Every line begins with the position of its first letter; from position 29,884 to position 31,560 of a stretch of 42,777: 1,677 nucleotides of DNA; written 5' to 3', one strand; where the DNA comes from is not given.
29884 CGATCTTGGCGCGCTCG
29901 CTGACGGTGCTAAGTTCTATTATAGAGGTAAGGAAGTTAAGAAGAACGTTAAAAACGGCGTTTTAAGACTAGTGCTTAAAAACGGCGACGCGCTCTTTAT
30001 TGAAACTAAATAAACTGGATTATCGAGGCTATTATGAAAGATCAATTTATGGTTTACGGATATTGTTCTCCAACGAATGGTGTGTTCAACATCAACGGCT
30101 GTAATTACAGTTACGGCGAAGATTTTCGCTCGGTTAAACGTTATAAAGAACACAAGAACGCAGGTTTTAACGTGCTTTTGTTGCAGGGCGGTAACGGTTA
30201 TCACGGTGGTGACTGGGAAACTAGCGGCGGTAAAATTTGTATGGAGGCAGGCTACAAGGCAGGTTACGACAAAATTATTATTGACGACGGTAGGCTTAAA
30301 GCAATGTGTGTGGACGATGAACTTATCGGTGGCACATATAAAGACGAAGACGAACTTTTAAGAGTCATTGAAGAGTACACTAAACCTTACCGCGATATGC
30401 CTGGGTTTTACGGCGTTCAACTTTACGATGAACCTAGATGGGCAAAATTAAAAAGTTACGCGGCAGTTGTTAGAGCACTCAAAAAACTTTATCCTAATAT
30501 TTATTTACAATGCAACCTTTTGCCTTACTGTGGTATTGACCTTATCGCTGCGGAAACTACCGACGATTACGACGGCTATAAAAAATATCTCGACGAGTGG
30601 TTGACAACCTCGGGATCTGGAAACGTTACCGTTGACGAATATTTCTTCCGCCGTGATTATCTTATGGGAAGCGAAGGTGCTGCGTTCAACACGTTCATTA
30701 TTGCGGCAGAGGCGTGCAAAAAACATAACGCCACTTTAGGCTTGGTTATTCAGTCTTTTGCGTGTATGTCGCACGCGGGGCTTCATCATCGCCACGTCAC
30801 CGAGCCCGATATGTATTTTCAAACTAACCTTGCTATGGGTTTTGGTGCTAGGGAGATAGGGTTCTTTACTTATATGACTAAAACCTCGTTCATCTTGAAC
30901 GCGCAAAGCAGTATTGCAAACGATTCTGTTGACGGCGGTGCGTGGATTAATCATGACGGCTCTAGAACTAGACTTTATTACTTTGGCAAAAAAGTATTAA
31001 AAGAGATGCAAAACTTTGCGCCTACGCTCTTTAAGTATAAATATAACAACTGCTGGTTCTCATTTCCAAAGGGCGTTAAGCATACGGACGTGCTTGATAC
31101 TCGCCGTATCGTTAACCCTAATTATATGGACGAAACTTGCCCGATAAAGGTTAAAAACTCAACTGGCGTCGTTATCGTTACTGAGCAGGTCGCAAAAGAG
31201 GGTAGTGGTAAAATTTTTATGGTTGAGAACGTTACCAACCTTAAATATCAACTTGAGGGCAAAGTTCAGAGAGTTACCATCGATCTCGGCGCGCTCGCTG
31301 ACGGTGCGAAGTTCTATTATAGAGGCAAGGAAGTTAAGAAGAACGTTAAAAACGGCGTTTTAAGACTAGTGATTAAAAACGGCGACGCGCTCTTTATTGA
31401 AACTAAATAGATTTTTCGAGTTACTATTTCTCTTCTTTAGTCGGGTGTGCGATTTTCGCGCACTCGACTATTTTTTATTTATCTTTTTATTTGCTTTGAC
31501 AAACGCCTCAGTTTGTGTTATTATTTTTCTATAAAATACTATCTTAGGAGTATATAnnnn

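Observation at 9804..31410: Accessory locus: AraC, ATPase-less ABC importer, two giant repeat-modular surface proteins and three paralogues of an unrecognised enzyme-like family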

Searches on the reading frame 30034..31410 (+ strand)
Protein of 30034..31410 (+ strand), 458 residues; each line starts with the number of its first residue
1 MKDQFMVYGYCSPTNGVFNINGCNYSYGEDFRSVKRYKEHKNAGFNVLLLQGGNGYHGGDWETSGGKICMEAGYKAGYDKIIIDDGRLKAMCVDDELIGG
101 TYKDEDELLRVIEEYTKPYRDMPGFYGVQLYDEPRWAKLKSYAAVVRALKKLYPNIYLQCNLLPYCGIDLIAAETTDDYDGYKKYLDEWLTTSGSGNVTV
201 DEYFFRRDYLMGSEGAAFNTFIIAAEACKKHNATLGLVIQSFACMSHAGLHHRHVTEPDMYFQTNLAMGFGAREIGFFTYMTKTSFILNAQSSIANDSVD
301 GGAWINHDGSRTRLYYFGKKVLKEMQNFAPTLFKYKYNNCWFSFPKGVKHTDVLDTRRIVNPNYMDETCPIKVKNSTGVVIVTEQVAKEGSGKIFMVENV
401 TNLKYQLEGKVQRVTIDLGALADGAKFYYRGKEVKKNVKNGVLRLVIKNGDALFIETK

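Call 3: search_protein_families(library=pfam, proteins=[window:30034-31410:+], max_evalue=0.01)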
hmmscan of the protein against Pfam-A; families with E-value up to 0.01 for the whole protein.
window:30034-31410:+ (458 aa): 0 families

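Call 6: search_protein_families(library=ncbifam, proteins=[window:30034-31410:+], max_evalue=0.1)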
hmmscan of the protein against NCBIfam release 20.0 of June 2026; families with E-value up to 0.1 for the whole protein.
window:30034-31410:+ (458 aa): 0 families

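Call 7: search_solved_structures(query=window:30034-31410:+, max_evalue=10)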
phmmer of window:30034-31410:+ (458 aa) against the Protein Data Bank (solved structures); distinct sequences matched with E-value up to 10: 5.
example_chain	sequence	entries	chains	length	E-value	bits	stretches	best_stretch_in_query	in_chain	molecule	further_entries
1fo6_A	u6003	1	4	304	0.096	14.5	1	40-106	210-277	N-CARBAMoYL-D-AMINO-ACID AMIDOHYDROLASE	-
2ggk_A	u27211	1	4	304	0.097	14.5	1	40-106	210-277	N-carbamoyl-D-amino acid amidohydrolase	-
2ggl_A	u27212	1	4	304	0.24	13.2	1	40-106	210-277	N-carbamoyl-D-amino acid amidohydrolase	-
8hpc_A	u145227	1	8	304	0.45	12.3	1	40-106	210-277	N-carbamoyl-D-amino acid hydrolase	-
1erz_A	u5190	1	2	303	0.46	12.2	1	40-106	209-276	N-CARBAMYL-D-AMINO ACID AMIDOHYDROLASE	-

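Call 9: find_homologous_proteins(query=window:30034-31410:+, max_evalue=0.001)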
Query window:30034-31410:+ (458 aa): 47 proteins with E <= 0.001 among 6339 candidates.
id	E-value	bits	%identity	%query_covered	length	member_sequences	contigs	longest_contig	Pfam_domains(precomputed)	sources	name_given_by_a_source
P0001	0.0e+0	1074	100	100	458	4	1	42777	-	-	-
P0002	1.2e-259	880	81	100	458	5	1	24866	-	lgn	-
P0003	1.4e-244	830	76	100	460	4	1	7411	-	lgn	-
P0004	9.3e-160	550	75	69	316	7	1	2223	-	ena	-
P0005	1.0e-127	445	47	100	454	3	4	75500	-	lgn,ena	-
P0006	4.1e-122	426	46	100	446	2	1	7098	-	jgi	jgi:hypothetical protein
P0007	9.1e-121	422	46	100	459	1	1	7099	-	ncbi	-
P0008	1.8e-120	421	45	100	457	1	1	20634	-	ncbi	-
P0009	3.1e-120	420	47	100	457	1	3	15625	-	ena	-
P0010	4.9e-119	416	45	100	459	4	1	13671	-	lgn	-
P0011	1.6e-118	414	47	100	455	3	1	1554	-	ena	-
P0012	2.0e-117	411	44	100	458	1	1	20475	-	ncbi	-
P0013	4.1e-117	410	44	100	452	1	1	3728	-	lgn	-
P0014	1.1e-115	405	43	100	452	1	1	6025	-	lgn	-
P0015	1.2e-115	405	45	100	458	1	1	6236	-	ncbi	-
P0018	9.8e-114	399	44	100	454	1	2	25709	-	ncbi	-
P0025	2.5e-110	387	41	100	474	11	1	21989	-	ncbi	-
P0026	2.8e-110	387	44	100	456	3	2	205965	-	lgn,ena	-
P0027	2.0e-109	384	45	100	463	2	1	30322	-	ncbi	-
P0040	1.4e-100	355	42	100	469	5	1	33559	-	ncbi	-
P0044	2.1e-95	338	40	100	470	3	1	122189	-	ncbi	-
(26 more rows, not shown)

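Call 21: predict_structure(alignment_id=A1)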
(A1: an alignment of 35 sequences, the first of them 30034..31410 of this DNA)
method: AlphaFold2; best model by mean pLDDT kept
length: 458 residues; sequences in the alignment: 35
mean_pLDDT: 92.5   pTM: 0.91
mean pLDDT of the five models: 92.5, 90.7, 89.7, 88.2, 88.0
residues with pLDDT >= 90: 356; 70-90: 99; 50-70: 3; < 50: 0
segments of 3 or more residues with pLDDT < 50: none
pLDDT, mean of each block of 10 residues (from residue 1): 83 92 90 97 96 93 96 98 97 95 97 97 97 91 97 94 80 80 93 91 89 83 96 95 90 94 97 94 88 82 94 97 95 95 94 89 88 94 92 96 86 95 96 95 95 96
secondary structure, 60 per line:
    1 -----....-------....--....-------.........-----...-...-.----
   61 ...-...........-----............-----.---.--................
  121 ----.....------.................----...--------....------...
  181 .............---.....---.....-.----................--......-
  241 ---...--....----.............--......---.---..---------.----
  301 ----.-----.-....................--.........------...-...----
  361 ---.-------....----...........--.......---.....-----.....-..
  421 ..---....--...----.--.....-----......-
elements in order: E6-9 E17-20 E23-26 H34-42 E48-50 H65-75 E81-85 H86-92 H105-120 E125-129 H136-152 E157-159 H168-171 H178-193 E197-201 H216-231 E234-239 E244-246 E249-252 H257-269 E272-277 H313-332 E335-343 E372-375 E380-387 E393-399 H403-407 E413-417 H419-422 E426-429 E432-434 E442-446 E452-457
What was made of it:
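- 30034..31410 (+): ParC2: 458-aa cytoplasmic Par-family enzyme. This is the protein that was modelled. AF2 pLDDT 92.5, pTM 0.91 (call 21).
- On Clan GH-A glycoside hydrolases: AF2 model with pLDDT 92.5 and alternating β/α elements (call 21).
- AF2 model of ParC2: pLDDT 92.5, a (β/α)8 barrel plus β-sandwich (call 21).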

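Call 23: fold_search(model_id=the predicted structure, library=pdb)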
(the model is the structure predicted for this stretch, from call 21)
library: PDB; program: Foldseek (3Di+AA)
matches with E <= 10: 1414; with E <= 0.001: 275
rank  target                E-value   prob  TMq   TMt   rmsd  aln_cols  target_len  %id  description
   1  8iu8                  1.9e-09  1.00  0.52  0.45   8.6       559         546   10  Crystal structure of GH66 endodextranase from Flavobacterium johnsoniae (released 2023-06-14)
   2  5a2c_A                3.1e-08  1.00  0.51  0.52   8.3       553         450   10  Crystal Structure of Anoxybacillus Alpha-amylase Provides Insights into a New Glycosyl Hydrolase Subclass (released 2016-03-30)
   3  1nof                  3.5e-08  1.00  0.40  0.46  11.3       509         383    9  THE FIRST CRYSTALLOGRAPHIC STRUCTURE OF A XYLANASE FROM GLYCOSYL HYDROLASE FAMILY 5: IMPLICATIONS FOR CATALYSIS (released 2003-09-16)
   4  9g4n_A                8.0e-08  1.00  0.41  0.36  16.7       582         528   10  Glycoside Hydrolase Family 157 from Labilibaculum antarcticum (LaGH157) E224A mutant in complex with Laminaritriose an (released 2025-05-21)
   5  8vg9                  1.0e-07  1.00  0.42  0.46  10.9       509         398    9  Crystallographic structure of Ruminococcus champanellensis xylanase (RcXyn30A) (released 2024-12-25)
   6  3kl3_B                1.0e-07  1.00  0.40  0.45   8.8       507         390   10  Crystal structure of Ligand bound XynC (released 2010-12-08)
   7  4qaw_A                1.0e-07  1.00  0.38  0.34   8.8       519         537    9  Structure of modular Xyn30D from Paenibacillus barcinonensis (released 2014-10-08)
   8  8idp_A                1.0e-07  1.00  0.39  0.40  11.5       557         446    8  Crystal structure of reducing-end xylose-releasing exoxylanase in GH30 from Talaromyces cellulolyticus (released 2023-05-17)
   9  5a2a                  1.3e-07  1.00  0.50  0.50   8.5       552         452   11  Crystal Structure of Anoxybacillus Alpha-amylase Provides Insights into a New Glycosyl Hydrolase Subclass (released 2016-03-30)
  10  4qaw_H                1.5e-07  1.00  0.37  0.33  10.1       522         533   10  Structure of modular Xyn30D from Paenibacillus barcinonensis (released 2014-10-08)
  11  9g5g_A                1.6e-07  1.00  0.41  0.36  16.9       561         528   11  Glycoside Hydrolase Family 157 from Labilibaculum antarcticum (LaGH157) in complex with Laminaribiose (released 2025-05-21)
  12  8idp_D                1.7e-07  1.00  0.38  0.39  10.9       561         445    8  Crystal structure of reducing-end xylose-releasing exoxylanase in GH30 from Talaromyces cellulolyticus (released 2023-05-17)
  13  9g4n_B                1.9e-07  1.00  0.44  0.39  16.5       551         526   11  Glycoside Hydrolase Family 157 from Labilibaculum antarcticum (LaGH157) E224A mutant in complex with Laminaritriose an (released 2025-05-21)
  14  7n6o_B                3.3e-07  1.00  0.45  0.47   8.0       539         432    9  The crystal structure of the GH30 subfamily 10 enzyme, AcXbh30A from Acetivibrio clariflavus in complex with xylobiose (released 2022-08-17)
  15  3kl0_A                3.3e-07  1.00  0.37  0.42  13.4       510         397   10  Crystal structure of the glucuronoxylan xylanohydrolase XynC from Bacillus subtilis (released 2010-12-08)
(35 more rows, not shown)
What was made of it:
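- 30034..31410 (+): Foldseek neighbours are all GHs (call 23).
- On Clan GH-A glycoside hydrolases: Foldseek matches include GH30, GH35, GH5, GH79, GH157 and GH140 (call 23).
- E values run down to 1.9e-9, TM is ≤0.52 and identity ≤11% (call 23). All structural neighbours are hydrolases (call 23).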

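Call 24: find_related_loci(query=A1, collection=genome_contigs, flank=10000)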
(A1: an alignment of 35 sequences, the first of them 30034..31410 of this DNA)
Query A1 (458 aa) in genome_contigs; peptide patterns used: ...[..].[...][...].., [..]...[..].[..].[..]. (x = any residue, [..] = any of these).
116 stretches matched a pattern; 45 encode a relative of the query (tblastn E <= 1e-3); 38 distinct loci.
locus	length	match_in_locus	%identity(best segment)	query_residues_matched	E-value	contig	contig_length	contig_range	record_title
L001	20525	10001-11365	44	1-452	8e-119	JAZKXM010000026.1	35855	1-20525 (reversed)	MAG: Candidatus Scatosoma sp. isolate T1900045118_TC20190112.MAGScoT_cleanbin_000027 SGB_4821_k141_350719, whole genome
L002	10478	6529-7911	43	1-456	9e-114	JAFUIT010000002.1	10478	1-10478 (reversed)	MAG: Clostridia bacterium isolate RGIG4532 Roe_deer_Rectum-1__c15588, whole genome shotgun sequence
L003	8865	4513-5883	41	1-457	4e-111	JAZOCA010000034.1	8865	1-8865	MAG: Christensenellaceae bacterium isolate T1900044757_TS20190223.MAGScoT_cleanbin_000032 SGB_2307_k141_1376710, whole g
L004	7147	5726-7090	40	1-456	3e-109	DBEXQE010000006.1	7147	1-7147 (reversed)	MAG TPA_asm: Christensenellales bacterium isolate MAG897 k141_142287, whole genome shotgun sequence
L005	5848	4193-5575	41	1-456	5e-105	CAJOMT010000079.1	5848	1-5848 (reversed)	uncultured Clostridia bacterium isolate Reindeer_2_mag_74 genome assembly, contig: scaffold_15108, whole genome shotgun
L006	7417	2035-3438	42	1-458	8e-105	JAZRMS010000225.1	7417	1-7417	MAG: Christensenellaceae bacterium isolate T1900045419_YK20190109.MAGScoT_cleanbin_000042 SGB_7040_k141_3239433, whole g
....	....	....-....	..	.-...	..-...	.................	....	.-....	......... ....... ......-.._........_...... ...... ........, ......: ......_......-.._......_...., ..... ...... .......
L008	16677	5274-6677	39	1-458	2e-99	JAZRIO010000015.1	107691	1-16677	MAG: Christensenellaceae bacterium isolate T1900045474_YK20190167.MAGScoT_cleanbin_000011 SGB_7251_k141_2541992, whole g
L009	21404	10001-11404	38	1-458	4e-100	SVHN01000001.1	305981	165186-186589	MAG: Clostridiales bacterium isolate SIG385 NODE_65_length_305981_cov_5.586721, whole genome shotgun sequence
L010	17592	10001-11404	40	2-458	2e-97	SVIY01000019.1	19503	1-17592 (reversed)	MAG: Clostridiales bacterium isolate SIG421 NODE_51650_length_19503_cov_1.423772, whole genome shotgun sequence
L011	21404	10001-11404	39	2-458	7e-97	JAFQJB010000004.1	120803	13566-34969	MAG: Clostridia bacterium isolate RGIG1865 Goat_Cecum-6__c149659, whole genome shotgun sequence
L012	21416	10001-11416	36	5-458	7e-94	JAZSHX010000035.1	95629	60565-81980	MAG: Candidatus Scatosoma sp. isolate T1900044574_TS20190040.MAGScoT_cleanbin_000015 SGB_472_k141_1935874, whole genome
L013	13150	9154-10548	35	1-456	1e-91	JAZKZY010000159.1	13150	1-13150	MAG: Candidatus Scatosoma sp. isolate T1900045082_TC20190076.MAGScoT_cleanbin_000021 SGB_4667_k141_2908731, whole genome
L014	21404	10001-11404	38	1-458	2e-90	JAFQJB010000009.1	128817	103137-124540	MAG: Clostridia bacterium isolate RGIG1865 Goat_Cecum-6__c296648, whole genome shotgun sequence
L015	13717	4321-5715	35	1-456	5e-90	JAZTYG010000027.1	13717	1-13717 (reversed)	MAG: Candidatus Scatosoma sp. isolate T1900045327_YK20190016.MAGScoT_cleanbin_000077 SGB_6470_k141_3804689, whole genome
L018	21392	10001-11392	35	2-456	3e-88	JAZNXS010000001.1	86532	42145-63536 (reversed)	MAG: Candidatus Scatosoma sp. isolate T1900044778_TS20190244.MAGScoT_cleanbin_000044 SGB_2528_k141_2932478, whole genome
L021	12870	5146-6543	34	2-458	1e-87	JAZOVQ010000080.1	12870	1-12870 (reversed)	MAG: Candidatus Scatosoma sp. isolate T1900045525_YK20190219.MAGScoT_cleanbin_000033 SGB_7685_k141_445753, whole genome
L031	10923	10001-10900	34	4-286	2e-58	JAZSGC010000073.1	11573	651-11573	MAG: Candidatus Scatosoma sp. isolate T1900044579_TS20190045.MAGScoT_cleanbin_000030 SGB_550_k141_1498629, whole genome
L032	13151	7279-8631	44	1-458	4e-119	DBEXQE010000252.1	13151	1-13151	MAG TPA_asm: Christensenellales bacterium isolate MAG897 k141_12363, whole genome shotgun sequence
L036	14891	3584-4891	26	2-455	9e-34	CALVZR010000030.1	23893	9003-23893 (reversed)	MAG: uncultured Clostridia bacterium isolate E01__bin235 genome assembly, contig: E01__k127_4279529, whole genome shotgu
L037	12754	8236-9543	26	1-455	6e-30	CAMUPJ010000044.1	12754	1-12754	MAG TPA_asm: uncultured Clostridia bacterium isolate SRR14038242_bin.9_metawrap_v1.3_MAG genome assembly, contig: NODE.4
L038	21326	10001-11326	23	3-455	9e-32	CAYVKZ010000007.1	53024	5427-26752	MAG TPA_asm: uncultured Acidiphilium sp. isolate SRP225648_co1_124 genome assembly, contig: NODE_1050_length_53024_cov_1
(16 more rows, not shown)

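Call 25: search_solved_structures(query=A1, max_evalue=10)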
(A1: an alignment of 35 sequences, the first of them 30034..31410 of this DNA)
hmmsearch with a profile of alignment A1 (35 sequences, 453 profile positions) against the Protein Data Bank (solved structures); distinct sequences matched with E-value up to 10: 1.
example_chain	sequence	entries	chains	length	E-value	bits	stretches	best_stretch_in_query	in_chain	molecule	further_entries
6ea3_A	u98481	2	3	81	2.7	9.7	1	113-177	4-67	MbtH-like protein | Conserved protein MbtH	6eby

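Call 30: search_protein_families(library=pfam, proteins=[L013:7724-9142:+, L013:3854-6028:+, L013:6030-7691:+, L009:12880-14358:+, L009:14371-15471:+, L009:1120-5820:+, L018:13211-14560:+, L008:11018-12544:+, L032:10798-12849:+, L012:2374-3327:-], max_evalue=0.001)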
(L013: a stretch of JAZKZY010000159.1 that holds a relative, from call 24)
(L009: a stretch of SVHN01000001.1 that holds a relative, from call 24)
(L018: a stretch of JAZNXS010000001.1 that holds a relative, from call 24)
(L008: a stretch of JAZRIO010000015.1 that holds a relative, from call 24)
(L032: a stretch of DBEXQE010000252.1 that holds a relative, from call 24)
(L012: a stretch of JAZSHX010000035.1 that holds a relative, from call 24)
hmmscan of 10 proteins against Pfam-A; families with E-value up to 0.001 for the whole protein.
L013:7724-9142:+ (472 aa): 2 families
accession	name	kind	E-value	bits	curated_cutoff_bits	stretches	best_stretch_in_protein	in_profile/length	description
PF02056.22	Glyco_hydro_4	-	1.2e-54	185.2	23.2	1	13-194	2-182/183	Family 4 glycosyl hydrolase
PF11975.13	Glyco_hydro_4C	-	7.5e-43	147.4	24.1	1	210-434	1-210/211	Family 4 glycosyl hydrolase C-terminal domain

L013:3854-6028:+ (724 aa): 4 families
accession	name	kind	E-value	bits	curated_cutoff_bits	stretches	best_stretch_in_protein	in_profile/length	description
PF02065.24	Melibiase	-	1e-108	363.9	27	1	289-628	2-346/347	Melibiase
PF16875.11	Glyco_hydro_36N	-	6.1e-68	229.5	27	1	30-284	2-253/253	Glycosyl hydrolase family 36 N-terminal domain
PF16874.11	Glyco_hydro_36C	-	6.2e-12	46.2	27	1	644-706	3-65/77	Glycosyl hydrolase family 36 C-terminal domain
PF01055.32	Glyco_hydro_31_2nd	-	3e-05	24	23.5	1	357-505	36-192/328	Glycosyl hydrolases family 31 TIM-barrel domain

L013:6030-7691:+ (553 aa): 4 families
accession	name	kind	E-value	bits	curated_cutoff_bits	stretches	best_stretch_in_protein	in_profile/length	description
PF22422.2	MGH1-like_GH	-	1.8e-52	179.5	27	1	204-508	3-344/356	Mannosylglycerate hydrolase MGH1-like glycoside hydrolase domain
PF03200.22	Glyco_hydro_63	-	3.6e-23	82.6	22.4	2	406-507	350-469/492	Glycosyl hydrolase family 63 C-terminal domain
PF01204.24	Trehalase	-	8.2e-21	74.9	21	1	336-508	306-480/512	Trehalase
PF17389.8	Bac_rhamnosid6H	-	1.3e-07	31.7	24.5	1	203-425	41-248/339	Bacterial alpha-L-rhamnosidase 6 hairpin glycosidase domain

L009:12880-14358:+ (492 aa): 1 family
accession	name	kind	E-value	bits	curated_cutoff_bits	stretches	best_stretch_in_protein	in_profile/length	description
PF00144.29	Beta-lactamase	-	4.3e-17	62.7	27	1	36-232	18-248/329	Beta-lactamase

L009:14371-15471:+ (366 aa): 1 family
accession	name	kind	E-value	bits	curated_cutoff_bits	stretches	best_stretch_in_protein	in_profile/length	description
PF09587.15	PGA_cap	-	2.7e-50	171.7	27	1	25-239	26-255/255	Bacterial capsule synthesis protein PGA_cap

L009:1120-5820:+ (1566 aa): 1 family
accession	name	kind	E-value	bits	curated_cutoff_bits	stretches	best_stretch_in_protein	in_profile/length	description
PF05342.19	Peptidase_M26_N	-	2.3e-11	43.9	27.7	1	1110-1176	180-248/250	M26 IgA1-specific Metallo-endopeptidase N-terminal region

L018:13211-14560:+ (449 aa): 1 family
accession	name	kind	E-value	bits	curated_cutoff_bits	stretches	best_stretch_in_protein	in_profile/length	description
PF06824.17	Glyco_hydro_125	-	4.6e-143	477.5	23.4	1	41-433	1-414/414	Metal-independent alpha-mannosidase (GH125)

L008:11018-12544:+ (508 aa): 2 families
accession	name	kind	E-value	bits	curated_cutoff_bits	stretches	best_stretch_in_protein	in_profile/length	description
PF13306.12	LRR_5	-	4.4e-34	117.5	27.7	3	395-461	1-65/127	BspA type Leucine rich repeat region (6 copies)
PF13855.12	LRR_8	-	1.7e-05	24.9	27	0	418-462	14-59/61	Leucine rich repeat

L032:10798-12849:+ (683 aa): 1 family
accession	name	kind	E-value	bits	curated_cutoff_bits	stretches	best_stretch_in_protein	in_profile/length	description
PF17389.8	Bac_rhamnosid6H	-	7.6e-16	58.7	24.5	1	318-560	10-242/339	Bacterial alpha-L-rhamnosidase 6 hairpin glycosidase domain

L012:2374-3327:- (317 aa): 5 families
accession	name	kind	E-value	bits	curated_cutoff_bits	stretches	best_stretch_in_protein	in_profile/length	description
PF12833.13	HTH_18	-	9e-16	58.4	33.6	1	222-297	1-77/80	Helix-turn-helix domain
PF02311.25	AraC_binding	-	1.2e-10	41.7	21.1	1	49-115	18-84/135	AraC-like ligand binding domain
PF00165.29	HTH_AraC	-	1.8e-07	31.6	26.6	1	209-249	1-41/42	Bacterial regulatory helix-turn-helix proteins, AraC family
PF07883.17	Cupin_2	-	8.5e-06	25.8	27.2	1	48-99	12-63/70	Cupin domain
PF13384.12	HTH_23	-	3.3e-05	24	24.6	0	215-238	16-39/50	Homeodomain-like domain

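Call 46: search_protein_representatives(alignment_id=A2)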
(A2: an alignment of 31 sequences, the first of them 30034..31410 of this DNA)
Query: 31 sequences, 453 profile positions. Proteins with E-value up to 0.001 (for the whole library): 4045; up to 1e-10: 2390; up to 1e-30: 388. The best 150 are listed.
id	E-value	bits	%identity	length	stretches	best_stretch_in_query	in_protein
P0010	5.7e-193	658.1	-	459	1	1-452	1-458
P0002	9.7e-176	601.3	-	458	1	1-452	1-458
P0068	4.2e-175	599.2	-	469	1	1-451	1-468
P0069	1.1e-160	551.7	-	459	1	1-451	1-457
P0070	5.8e-155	532.8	-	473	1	2-452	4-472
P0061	4.1e-148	510.3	-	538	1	4-452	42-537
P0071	8.5e-145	499.3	-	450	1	3-453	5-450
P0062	1.1e-144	499.0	-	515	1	2-453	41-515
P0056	2.7e-141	487.8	-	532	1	3-452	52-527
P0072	4.2e-140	483.8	-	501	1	4-453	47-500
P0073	2.5e-137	474.7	-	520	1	2-453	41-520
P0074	5.7e-137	473.5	-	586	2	96-453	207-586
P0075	2.2e-134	465.0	-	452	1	4-450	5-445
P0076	1.8e-132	458.7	-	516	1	3-453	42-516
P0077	7.9e-132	456.6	-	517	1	2-453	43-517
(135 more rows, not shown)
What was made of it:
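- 30034..31410 (+): 47 close clusters (call 9) and 4045 clusters at profile level (call 46).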

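Call 48: search_protein_families(library=pfam, alignment_id=A6, max_evalue=0.001)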
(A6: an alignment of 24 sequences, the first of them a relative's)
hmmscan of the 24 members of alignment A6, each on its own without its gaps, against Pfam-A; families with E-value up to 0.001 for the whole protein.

A. member 1, P0100 (938 aa): 2 families
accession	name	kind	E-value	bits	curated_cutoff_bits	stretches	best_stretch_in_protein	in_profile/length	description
PF02368.24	Big_2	-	1e-12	48.2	22.8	1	175-236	2-66/79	Bacterial Ig-like domain (group 2)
PF22359.2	Big-like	-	0.00021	21.9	27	1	205-251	2-48/48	Bacterial Ig-like domain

B. families by the number of members that match (of 24 scanned): 7 families
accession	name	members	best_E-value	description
PF02368.24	Big_2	9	1e-12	Bacterial Ig-like domain (group 2)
PF22359.2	Big-like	4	1.4e-06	Bacterial Ig-like domain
PF00404.24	Dockerin_1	1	1.5e-05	Dockerin type I domain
PF01261.30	AP_endonuc_2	1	3.3e-05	Xylose isomerase-like TIM barrel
PF09479.16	Flg_new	1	9.4e-05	Listeria-Bacteroides repeat domain (List_Bact_rpt)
PF20756.2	SusG_CBM58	1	0.00023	Alpha-amylase SusG, CBM58 domain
PF24421.1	Ig_J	1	0.00073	Tip attachment protein J, Ig-like domain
